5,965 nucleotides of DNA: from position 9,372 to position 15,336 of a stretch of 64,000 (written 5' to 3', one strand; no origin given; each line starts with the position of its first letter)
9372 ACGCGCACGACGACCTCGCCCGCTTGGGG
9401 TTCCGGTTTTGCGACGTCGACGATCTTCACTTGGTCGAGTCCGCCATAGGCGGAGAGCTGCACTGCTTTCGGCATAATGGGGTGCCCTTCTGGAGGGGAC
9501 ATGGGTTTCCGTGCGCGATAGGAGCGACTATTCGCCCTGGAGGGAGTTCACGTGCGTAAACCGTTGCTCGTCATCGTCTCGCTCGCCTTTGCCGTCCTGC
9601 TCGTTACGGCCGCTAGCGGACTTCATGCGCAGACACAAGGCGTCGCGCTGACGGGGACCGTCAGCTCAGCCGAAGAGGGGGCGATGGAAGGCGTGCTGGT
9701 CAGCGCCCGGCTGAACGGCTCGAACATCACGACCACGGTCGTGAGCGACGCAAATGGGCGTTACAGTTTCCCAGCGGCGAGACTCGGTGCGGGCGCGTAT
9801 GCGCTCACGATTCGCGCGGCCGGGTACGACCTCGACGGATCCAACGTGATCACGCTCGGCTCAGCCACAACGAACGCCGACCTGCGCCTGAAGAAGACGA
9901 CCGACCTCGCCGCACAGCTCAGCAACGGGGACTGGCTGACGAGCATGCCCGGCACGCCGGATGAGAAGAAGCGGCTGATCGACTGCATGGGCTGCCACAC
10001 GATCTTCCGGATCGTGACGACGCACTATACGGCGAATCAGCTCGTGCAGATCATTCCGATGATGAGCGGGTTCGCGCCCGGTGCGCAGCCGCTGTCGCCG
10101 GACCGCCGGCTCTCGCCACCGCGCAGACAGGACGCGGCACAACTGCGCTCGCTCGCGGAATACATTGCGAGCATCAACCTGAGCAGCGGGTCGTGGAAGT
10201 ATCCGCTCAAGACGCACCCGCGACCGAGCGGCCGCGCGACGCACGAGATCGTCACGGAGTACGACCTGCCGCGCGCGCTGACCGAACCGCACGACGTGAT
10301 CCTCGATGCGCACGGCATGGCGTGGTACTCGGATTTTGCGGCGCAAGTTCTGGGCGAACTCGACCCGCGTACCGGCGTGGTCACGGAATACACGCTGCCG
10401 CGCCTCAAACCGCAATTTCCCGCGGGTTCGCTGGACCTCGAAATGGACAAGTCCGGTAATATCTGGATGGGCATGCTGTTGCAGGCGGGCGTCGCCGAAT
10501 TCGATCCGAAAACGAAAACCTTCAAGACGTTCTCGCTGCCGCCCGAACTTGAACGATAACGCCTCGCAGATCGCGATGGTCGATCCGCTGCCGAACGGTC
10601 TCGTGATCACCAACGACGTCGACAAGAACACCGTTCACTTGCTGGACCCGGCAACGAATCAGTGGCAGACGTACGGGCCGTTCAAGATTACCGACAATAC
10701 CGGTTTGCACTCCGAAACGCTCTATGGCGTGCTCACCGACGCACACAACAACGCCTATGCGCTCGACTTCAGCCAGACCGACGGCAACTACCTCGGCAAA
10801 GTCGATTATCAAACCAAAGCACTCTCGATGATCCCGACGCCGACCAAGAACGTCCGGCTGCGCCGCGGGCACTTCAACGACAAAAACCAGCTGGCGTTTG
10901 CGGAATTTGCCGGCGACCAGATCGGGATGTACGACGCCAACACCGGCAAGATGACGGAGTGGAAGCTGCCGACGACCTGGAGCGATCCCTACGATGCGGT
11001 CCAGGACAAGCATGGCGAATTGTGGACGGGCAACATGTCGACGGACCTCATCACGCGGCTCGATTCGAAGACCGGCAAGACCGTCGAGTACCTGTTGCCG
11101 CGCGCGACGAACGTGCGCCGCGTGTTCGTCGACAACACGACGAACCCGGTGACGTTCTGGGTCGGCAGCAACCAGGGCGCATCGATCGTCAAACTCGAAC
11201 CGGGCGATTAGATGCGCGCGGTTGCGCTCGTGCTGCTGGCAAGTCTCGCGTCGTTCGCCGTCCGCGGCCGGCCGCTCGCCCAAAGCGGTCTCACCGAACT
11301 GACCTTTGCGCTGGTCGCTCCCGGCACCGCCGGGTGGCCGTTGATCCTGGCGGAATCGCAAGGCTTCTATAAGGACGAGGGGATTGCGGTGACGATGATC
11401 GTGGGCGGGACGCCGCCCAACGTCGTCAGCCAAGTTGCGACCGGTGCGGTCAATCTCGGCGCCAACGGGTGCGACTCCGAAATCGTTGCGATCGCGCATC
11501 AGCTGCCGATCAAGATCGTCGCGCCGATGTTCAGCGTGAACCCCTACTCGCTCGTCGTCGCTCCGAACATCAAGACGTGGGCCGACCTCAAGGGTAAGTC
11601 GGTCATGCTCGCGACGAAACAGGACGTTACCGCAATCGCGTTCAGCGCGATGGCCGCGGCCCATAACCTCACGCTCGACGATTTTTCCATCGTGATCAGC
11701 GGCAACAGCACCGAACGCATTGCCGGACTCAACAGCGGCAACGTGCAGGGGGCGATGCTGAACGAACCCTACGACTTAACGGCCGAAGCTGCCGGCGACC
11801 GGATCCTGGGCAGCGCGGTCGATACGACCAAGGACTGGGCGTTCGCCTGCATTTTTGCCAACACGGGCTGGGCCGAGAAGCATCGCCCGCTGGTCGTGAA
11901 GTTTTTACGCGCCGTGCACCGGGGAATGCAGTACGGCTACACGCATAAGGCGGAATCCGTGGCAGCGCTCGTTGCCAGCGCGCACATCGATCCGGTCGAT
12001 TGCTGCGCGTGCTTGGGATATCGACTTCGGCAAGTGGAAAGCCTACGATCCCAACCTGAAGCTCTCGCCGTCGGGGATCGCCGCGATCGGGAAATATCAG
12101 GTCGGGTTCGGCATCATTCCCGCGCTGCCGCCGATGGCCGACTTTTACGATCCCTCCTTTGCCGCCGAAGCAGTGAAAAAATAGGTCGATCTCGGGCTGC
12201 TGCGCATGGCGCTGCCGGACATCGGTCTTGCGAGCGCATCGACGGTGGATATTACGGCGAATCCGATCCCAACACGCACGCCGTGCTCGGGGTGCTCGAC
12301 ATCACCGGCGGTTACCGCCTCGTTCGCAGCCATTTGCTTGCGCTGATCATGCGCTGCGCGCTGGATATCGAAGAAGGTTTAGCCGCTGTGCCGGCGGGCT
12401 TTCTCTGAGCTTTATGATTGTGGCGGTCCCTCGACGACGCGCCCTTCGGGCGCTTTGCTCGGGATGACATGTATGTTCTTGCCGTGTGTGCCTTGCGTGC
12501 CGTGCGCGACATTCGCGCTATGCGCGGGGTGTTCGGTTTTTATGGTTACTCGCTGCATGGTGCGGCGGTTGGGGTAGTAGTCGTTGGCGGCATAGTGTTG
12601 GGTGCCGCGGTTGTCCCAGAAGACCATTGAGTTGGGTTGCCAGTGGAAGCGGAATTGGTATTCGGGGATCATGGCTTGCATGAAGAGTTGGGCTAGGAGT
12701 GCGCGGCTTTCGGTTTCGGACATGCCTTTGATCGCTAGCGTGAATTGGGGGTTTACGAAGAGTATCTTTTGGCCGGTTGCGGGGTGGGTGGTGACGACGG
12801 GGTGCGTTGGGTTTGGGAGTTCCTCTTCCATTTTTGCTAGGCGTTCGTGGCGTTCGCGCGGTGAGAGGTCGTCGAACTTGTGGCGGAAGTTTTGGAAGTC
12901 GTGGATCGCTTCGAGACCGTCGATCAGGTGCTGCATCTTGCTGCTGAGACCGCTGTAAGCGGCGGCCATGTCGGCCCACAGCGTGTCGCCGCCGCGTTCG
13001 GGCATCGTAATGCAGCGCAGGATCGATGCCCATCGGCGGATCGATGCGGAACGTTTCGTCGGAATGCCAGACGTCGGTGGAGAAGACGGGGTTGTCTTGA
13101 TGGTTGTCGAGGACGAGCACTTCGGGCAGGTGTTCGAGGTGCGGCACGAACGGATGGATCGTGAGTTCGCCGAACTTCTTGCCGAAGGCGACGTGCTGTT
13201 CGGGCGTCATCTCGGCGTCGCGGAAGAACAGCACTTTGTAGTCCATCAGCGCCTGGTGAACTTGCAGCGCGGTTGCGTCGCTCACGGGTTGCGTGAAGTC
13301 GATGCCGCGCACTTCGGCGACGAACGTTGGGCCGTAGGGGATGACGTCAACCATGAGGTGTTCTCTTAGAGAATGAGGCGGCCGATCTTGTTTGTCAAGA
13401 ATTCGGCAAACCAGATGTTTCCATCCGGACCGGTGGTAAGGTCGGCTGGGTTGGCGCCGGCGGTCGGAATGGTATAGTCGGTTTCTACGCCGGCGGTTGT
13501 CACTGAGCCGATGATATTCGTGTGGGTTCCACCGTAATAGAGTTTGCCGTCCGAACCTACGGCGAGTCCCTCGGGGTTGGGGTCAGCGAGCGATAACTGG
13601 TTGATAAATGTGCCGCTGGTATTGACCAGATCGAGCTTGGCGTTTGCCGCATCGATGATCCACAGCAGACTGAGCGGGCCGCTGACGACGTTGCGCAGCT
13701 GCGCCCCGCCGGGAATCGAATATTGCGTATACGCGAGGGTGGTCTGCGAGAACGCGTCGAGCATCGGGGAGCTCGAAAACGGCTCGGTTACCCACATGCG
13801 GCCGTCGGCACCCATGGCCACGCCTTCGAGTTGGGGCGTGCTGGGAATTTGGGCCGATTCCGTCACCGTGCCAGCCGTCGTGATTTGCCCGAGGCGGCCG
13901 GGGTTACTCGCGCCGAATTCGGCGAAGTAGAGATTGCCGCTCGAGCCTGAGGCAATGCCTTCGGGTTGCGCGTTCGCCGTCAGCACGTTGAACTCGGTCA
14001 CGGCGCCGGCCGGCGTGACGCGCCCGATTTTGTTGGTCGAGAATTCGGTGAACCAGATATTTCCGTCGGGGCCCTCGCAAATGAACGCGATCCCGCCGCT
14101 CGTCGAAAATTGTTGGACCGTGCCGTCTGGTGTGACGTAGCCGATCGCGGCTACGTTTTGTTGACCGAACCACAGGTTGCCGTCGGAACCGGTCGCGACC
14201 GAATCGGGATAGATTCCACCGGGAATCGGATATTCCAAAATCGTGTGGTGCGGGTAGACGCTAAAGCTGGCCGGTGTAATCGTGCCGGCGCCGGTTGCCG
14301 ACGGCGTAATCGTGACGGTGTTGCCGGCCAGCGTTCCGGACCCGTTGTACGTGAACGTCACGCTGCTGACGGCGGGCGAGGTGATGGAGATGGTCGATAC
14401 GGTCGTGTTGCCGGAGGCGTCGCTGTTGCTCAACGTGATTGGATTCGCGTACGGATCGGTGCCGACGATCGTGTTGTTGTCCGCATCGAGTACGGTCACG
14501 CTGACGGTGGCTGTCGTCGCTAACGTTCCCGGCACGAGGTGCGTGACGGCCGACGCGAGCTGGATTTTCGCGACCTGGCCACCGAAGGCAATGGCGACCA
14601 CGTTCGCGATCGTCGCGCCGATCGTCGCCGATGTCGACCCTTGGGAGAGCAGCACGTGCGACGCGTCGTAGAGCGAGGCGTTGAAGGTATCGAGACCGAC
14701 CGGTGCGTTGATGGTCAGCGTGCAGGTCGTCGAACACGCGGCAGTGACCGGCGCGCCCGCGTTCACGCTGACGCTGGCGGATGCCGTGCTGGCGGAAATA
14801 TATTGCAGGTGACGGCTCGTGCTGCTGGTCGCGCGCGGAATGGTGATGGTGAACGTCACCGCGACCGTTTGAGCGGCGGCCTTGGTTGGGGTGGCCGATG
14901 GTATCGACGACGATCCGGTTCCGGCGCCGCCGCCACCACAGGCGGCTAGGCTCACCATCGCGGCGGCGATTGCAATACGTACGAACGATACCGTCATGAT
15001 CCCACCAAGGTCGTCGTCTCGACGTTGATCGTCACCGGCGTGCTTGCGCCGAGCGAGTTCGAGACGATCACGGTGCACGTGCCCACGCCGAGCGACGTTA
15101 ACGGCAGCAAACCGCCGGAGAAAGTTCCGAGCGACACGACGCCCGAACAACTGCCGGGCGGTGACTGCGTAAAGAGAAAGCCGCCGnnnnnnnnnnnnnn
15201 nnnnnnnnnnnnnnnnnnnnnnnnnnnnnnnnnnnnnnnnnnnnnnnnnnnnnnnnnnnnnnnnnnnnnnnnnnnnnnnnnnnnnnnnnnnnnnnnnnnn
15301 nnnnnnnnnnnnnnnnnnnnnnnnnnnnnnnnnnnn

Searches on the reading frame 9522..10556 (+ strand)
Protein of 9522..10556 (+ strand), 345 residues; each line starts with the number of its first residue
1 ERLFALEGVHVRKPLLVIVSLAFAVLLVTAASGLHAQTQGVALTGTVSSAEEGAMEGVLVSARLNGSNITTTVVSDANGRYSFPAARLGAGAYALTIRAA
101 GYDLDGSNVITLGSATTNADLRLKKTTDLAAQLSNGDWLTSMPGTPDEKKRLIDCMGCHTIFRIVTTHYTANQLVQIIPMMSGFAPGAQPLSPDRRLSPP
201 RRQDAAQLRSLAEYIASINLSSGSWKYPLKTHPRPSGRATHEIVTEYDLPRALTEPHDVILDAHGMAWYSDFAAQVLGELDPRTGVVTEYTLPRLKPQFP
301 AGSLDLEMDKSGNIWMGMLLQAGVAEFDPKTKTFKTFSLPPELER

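Call 62: search_protein_families(library=pfam, max_evalue=0.001, proteins=[window:9522-10556:+])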
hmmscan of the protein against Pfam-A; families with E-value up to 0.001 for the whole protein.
window:9522-10556:+ (345 aa): 3 families
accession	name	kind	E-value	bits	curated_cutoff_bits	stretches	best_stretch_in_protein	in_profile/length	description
PF13620.12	CarboxypepD_reg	-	3.5e-11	43.7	32.3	1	43-123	2-81/82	Carboxypeptidase regulatory-like domain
PF24684.1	Vgb_lyase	-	4.6e-07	29.4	50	1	241-317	210-281/290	Virginiamycin B lyase family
PF13715.12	CarbopepD_reg_2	-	0.00032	21.1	32.2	1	43-126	1-79/88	CarboxypepD_reg-like domain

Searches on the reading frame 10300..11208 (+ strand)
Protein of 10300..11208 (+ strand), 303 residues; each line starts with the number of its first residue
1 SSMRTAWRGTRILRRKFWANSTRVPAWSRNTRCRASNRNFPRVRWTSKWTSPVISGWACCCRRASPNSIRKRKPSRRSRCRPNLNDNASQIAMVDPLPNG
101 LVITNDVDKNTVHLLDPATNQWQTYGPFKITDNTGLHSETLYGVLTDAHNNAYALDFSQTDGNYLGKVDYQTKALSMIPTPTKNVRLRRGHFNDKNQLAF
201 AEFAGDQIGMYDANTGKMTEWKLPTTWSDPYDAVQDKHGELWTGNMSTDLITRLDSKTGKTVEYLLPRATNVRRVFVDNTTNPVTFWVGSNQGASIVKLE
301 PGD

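Call 62: search_protein_families(library=pfam, max_evalue=0.001, proteins=[window:10300-11208:+])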
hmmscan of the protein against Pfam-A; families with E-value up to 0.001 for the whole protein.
window:10300-11208:+ (303 aa): 1 family
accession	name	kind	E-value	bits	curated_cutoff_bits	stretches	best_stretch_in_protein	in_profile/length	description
PF24684.1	Vgb_lyase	-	9.6e-12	44.7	50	1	153-299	24-165/290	Virginiamycin B lyase family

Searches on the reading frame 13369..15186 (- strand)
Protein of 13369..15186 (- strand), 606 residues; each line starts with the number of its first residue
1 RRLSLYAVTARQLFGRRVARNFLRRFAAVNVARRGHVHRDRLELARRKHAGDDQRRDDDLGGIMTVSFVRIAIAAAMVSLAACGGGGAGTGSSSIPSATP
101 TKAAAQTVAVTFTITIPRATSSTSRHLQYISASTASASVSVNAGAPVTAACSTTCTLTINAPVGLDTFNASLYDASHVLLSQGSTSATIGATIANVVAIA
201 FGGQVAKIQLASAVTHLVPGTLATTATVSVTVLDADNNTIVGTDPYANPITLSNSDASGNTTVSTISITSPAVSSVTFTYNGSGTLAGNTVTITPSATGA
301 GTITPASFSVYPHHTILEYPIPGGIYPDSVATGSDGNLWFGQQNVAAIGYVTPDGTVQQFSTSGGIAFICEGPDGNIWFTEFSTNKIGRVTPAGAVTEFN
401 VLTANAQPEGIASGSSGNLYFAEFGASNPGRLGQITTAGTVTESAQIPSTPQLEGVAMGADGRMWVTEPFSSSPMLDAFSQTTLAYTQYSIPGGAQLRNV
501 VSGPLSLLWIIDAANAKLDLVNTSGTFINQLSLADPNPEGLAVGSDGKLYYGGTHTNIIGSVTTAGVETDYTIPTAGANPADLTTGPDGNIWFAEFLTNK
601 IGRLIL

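Call 62: search_protein_families(library=pfam, max_evalue=0.001, proteins=[window:13369-15186:-])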
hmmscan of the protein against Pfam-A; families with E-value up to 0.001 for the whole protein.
window:13369-15186:- (606 aa): 5 families
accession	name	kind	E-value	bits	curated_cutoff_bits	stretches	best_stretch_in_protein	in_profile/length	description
PF24684.1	Vgb_lyase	-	4e-53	180.5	50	2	316-468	87-240/290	Virginiamycin B lyase family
PF20067.5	SSL_N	-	1.2e-08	35.1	18.9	0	537-552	22-37/46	Strictosidine synthase-like, N-terminal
PF08450.18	SGL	-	4.8e-07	30.1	26.3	0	360-467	141-243/246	SMP-30/Gluconolactonase/LRE-like region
PF07494.17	Reg_prop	-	3.5e-06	27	20.4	0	326-341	8-21/24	Two component regulator propeller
PF01436.27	NHL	-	4.3e-05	23.8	20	0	537-550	3-16/28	NHL repeat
